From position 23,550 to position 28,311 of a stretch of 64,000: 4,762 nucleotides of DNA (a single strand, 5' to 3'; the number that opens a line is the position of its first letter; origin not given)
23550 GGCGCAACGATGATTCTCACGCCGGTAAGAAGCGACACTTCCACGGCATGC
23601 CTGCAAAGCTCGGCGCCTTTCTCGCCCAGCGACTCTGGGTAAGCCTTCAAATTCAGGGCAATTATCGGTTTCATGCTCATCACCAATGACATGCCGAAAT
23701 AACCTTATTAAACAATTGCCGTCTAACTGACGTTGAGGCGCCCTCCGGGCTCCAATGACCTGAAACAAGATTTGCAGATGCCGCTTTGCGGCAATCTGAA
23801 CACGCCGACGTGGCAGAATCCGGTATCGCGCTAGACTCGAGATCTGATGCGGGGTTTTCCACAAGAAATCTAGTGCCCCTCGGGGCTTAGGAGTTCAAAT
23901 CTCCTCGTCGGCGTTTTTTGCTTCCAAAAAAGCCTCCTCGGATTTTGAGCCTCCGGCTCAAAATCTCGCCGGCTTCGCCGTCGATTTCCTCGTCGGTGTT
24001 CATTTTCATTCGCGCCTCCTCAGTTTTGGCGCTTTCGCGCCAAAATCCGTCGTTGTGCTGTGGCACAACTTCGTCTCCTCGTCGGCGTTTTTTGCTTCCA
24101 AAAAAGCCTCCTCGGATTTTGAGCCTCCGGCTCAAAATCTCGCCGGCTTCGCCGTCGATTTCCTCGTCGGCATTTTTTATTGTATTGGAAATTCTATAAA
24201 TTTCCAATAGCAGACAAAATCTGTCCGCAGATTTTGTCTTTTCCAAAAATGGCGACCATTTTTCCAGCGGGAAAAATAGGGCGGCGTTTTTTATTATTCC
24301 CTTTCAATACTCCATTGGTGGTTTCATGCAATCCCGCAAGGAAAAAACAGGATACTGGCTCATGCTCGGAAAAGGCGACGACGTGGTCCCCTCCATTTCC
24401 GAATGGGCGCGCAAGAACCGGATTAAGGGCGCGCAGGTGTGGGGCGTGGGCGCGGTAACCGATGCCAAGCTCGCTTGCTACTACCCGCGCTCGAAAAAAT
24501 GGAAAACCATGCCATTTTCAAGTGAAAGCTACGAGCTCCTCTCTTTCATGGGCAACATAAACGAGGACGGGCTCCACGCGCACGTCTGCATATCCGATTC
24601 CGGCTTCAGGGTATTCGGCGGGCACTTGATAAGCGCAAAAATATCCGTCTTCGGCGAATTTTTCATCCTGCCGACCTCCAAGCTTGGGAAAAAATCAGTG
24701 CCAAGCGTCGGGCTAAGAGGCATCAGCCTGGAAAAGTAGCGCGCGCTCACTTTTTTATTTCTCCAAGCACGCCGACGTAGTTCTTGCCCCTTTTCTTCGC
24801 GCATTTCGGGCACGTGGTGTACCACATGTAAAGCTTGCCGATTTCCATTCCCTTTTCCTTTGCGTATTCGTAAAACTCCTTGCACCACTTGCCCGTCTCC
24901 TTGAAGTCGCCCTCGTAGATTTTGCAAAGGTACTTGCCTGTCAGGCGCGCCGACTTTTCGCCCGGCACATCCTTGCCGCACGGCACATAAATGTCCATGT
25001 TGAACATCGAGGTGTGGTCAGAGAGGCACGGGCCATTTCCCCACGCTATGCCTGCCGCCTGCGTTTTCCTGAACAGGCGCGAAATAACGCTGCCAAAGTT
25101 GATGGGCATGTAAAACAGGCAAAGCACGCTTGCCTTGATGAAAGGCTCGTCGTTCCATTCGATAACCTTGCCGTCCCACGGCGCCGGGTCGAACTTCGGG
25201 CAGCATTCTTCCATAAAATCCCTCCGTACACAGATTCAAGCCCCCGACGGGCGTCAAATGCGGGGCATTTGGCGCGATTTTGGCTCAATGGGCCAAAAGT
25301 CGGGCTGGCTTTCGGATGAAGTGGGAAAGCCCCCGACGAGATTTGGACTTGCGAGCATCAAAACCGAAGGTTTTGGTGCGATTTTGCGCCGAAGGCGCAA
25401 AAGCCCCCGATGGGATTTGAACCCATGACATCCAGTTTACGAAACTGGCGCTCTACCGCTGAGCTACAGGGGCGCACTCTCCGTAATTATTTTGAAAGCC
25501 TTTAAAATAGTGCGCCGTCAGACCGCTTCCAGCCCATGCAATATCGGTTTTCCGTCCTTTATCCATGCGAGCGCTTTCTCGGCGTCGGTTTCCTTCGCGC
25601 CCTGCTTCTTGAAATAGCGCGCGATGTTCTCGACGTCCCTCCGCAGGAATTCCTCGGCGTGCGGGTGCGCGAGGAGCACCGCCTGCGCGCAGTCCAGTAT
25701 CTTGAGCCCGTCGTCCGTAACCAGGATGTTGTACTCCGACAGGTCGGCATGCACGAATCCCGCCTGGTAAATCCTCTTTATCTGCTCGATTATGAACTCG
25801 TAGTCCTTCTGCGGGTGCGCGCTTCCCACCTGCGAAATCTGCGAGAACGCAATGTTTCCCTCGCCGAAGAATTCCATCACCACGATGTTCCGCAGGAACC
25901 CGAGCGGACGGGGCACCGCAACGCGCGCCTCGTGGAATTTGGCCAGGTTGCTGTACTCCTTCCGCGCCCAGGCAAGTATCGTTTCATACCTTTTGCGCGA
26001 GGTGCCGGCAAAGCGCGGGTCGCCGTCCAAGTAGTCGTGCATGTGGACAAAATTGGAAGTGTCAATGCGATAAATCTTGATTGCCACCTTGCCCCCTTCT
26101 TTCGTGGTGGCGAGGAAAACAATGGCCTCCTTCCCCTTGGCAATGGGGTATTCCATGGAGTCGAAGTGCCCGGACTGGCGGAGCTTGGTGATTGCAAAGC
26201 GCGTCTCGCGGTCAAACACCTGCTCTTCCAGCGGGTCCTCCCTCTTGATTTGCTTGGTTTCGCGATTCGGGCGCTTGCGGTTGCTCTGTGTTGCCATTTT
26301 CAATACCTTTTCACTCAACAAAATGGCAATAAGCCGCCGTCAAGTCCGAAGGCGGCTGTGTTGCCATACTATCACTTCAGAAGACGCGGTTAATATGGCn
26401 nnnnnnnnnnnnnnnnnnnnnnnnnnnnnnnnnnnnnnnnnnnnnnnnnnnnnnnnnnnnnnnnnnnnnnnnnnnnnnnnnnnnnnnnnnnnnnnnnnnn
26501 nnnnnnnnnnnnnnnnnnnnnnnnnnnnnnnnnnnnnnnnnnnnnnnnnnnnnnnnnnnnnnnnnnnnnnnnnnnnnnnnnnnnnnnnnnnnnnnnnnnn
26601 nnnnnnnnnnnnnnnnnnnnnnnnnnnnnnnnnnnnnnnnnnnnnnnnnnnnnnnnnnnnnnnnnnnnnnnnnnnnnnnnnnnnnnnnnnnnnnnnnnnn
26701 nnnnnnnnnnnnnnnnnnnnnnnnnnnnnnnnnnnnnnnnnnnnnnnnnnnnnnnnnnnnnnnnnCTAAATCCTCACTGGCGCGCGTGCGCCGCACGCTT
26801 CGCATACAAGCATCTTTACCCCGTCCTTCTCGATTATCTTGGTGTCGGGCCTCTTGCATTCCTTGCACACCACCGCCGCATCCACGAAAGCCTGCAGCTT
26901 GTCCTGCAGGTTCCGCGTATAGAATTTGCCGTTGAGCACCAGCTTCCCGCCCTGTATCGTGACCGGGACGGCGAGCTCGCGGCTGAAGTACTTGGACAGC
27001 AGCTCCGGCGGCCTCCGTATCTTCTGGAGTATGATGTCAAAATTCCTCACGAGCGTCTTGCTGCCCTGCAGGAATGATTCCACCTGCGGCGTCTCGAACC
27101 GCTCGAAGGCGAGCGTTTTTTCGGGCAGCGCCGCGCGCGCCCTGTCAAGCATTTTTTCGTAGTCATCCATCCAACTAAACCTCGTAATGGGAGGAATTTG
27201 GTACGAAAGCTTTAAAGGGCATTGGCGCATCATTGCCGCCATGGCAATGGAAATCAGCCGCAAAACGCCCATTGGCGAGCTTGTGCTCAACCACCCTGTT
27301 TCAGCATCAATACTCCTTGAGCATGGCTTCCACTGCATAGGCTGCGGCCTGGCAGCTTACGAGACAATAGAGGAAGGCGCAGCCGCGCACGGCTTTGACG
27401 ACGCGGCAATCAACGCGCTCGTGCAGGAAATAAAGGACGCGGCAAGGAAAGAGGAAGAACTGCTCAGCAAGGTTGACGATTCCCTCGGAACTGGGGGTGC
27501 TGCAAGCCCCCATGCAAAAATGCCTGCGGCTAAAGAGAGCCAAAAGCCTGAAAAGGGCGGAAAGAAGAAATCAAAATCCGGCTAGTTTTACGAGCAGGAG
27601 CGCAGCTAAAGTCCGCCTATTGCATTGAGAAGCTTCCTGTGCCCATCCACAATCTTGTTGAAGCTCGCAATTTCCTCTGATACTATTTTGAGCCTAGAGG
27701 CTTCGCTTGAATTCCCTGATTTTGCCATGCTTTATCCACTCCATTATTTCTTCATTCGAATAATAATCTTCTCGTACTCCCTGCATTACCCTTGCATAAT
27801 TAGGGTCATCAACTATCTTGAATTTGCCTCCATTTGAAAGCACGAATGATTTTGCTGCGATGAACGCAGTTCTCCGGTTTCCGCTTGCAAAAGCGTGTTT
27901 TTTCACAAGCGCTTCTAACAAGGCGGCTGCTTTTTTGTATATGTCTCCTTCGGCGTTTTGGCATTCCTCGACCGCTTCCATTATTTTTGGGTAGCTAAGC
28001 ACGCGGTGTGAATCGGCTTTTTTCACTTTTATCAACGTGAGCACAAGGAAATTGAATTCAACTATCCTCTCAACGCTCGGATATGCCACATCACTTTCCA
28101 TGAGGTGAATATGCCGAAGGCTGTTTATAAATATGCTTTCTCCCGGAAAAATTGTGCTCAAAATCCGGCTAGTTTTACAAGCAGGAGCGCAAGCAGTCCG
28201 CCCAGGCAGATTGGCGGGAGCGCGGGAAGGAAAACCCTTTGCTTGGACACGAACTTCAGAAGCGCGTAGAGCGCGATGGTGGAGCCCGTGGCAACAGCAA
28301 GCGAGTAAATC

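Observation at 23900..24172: Downstream of tRNA-Ser: hairpin units each ending in a copy of the tRNA 3' acceptor strand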

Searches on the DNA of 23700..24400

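Call 79: search_rna_families(source=window, start=23700, end=24400, threshold=evalue, max_evalue=10, show_alignments=3)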
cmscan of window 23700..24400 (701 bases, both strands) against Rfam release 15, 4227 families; matches with E-value up to 10: 10.
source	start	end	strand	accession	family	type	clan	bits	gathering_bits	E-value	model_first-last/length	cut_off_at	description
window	23804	23913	+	RF00005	tRNA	Gene; tRNA;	CL00001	41.5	29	2.5e-07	1-71/71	no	tRNA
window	24212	24252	+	RF02433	SpF36_sRNA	Gene; sRNA;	-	27.2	48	0.12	1-51/51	no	Streptococcus sRNA SpF36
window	24102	24207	-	RF02644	Spy490380c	Gene; sRNA;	-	25.6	65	0.83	1-96/96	no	S. pyogenes small RNA Spy490380c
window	24196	24239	-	RF02433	SpF36_sRNA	Gene; sRNA;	-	23.6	48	0.79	1-51/51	no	Streptococcus sRNA SpF36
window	24206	24309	-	RF02618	SSRC34_2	Gene; sRNA;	-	17.5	48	4.1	1-125/125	no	Streptococcus sRNA 34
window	24239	24356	-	RF00618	U4atac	Gene; snRNA; splicing;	CL00007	17.4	53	1.7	1-132/132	no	U4atac minor spliceosomal RNA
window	24097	24180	+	RF02837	anti-hemB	Gene; sRNA;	-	14.7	49.5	1.2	1-81/81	no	Burkholderia RNA 7 (anti-hemB)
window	23950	24047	+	RF01754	radC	Cis-reg;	-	13.2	40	5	1-149/149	no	radC RNA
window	24104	24230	+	RF02680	PreQ1-III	Cis-reg; riboswitch;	-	13.1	63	7.8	1-102/102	no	PreQ1-III (pre queuosine) riboswitch aptamer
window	24016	24057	-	RF00011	RNaseP_bact_b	Gene; ribozyme;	CL00002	11.9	97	0.88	175-217/365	no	Bacterial RNase P class B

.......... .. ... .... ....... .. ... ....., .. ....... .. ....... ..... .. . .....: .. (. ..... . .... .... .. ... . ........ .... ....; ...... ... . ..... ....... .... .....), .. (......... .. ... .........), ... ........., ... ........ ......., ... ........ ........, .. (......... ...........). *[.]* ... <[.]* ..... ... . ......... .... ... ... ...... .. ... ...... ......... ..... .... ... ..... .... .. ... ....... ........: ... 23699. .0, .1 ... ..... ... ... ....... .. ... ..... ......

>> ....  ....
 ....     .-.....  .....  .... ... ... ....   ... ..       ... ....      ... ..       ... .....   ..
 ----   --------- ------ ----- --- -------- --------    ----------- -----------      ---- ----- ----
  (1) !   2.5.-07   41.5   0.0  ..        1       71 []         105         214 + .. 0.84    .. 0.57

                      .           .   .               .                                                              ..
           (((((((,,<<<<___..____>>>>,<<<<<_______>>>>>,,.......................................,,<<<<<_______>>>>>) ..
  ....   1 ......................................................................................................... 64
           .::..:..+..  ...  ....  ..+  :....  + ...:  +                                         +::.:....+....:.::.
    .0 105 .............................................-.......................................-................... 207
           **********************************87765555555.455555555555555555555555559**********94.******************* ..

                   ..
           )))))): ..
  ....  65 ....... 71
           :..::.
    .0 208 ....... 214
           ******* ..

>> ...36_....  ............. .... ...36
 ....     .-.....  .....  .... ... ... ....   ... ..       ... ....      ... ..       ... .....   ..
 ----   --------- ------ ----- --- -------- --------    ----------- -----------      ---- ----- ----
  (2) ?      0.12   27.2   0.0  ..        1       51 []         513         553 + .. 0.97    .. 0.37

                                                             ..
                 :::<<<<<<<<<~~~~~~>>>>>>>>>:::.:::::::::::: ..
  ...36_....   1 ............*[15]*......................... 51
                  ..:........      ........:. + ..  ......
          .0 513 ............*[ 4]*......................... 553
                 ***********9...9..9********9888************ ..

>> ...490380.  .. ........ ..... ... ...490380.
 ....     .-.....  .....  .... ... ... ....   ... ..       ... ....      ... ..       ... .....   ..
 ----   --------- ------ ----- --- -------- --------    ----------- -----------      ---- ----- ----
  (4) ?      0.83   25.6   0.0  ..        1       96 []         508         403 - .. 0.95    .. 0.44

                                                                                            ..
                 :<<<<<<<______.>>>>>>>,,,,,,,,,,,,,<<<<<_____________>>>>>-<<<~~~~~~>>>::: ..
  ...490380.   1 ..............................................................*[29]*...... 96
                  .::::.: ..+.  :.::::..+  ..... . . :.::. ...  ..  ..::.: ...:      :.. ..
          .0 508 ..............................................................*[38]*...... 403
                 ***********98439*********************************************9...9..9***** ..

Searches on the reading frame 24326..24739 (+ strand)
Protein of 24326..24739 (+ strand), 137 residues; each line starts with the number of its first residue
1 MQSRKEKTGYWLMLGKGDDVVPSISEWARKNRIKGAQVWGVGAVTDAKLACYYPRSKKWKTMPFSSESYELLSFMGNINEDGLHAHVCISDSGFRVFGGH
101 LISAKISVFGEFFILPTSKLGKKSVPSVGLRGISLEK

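Call 11: find_encoding_contigs(protein=window:24326-24739:+, flank=5000, max_places=10)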
Protein window:24326-24739:+ (137 aa): 2 contigs read that carry it; 2 places shown.
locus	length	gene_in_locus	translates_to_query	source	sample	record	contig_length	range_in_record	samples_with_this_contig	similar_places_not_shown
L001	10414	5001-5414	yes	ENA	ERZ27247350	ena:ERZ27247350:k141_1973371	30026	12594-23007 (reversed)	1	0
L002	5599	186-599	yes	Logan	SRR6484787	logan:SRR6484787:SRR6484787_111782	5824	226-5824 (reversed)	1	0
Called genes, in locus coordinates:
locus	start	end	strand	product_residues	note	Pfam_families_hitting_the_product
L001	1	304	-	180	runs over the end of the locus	-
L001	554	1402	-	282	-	PF01978:TrmB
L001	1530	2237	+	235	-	-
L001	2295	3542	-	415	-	PF00764:Arginosuc_synth, PF20979:Arginosuc_syn_C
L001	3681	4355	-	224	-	PF00121:TIM, PF05690:ThiG, PF00290:Trp_syntA (weak)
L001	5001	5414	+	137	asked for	PF03479:PCC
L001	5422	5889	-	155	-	PF20603:Bact_hydrolase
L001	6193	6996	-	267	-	PF03109:ABC1 (faint), PF01163:RIO1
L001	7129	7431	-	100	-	PF01176:eIF-1a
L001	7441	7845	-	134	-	PF01873:eIF-5_eIF-2B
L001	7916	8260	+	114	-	PF08984:DUF1858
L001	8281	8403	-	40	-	-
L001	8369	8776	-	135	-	PF02661:Fic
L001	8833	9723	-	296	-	PF06550:SPP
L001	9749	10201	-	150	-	PF22811:Zn_ribbon_NrdR, PF03477:ATP-cone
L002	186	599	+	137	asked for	PF03479:PCC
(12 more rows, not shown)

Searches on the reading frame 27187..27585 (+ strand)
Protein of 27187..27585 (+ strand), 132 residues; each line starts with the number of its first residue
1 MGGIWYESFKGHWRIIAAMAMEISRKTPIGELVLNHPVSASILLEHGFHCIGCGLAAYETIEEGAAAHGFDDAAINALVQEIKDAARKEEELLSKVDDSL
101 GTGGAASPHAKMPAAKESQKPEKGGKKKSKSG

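Call 69: search_protein_families(library=pfam, proteins=[window:27187-27585:+], max_evalue=0.00001)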
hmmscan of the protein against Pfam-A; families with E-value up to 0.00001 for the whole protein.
window:27187-27585:+ (132 aa): 1 family
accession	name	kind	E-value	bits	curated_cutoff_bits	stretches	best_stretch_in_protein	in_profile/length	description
PF08984.16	DUF1858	-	8.7e-13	48.6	32.2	1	23-72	1-55/59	Domain of unknown function (DUF1858)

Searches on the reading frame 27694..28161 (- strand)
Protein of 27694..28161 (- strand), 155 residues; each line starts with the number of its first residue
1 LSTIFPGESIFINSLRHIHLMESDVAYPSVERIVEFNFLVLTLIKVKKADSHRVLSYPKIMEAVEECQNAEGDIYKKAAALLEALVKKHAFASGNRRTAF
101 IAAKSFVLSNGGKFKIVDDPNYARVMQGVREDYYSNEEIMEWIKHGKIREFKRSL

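Call 69: search_protein_families(library=pfam, proteins=[window:27694-28161:-], max_evalue=0.00001)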
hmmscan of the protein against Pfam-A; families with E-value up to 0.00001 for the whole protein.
window:27694-28161:- (155 aa): 1 family
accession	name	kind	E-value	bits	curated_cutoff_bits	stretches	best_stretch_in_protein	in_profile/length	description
PF02661.23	Fic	-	3.2e-08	34.7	24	1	60-106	45-92/93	Fic/DOC family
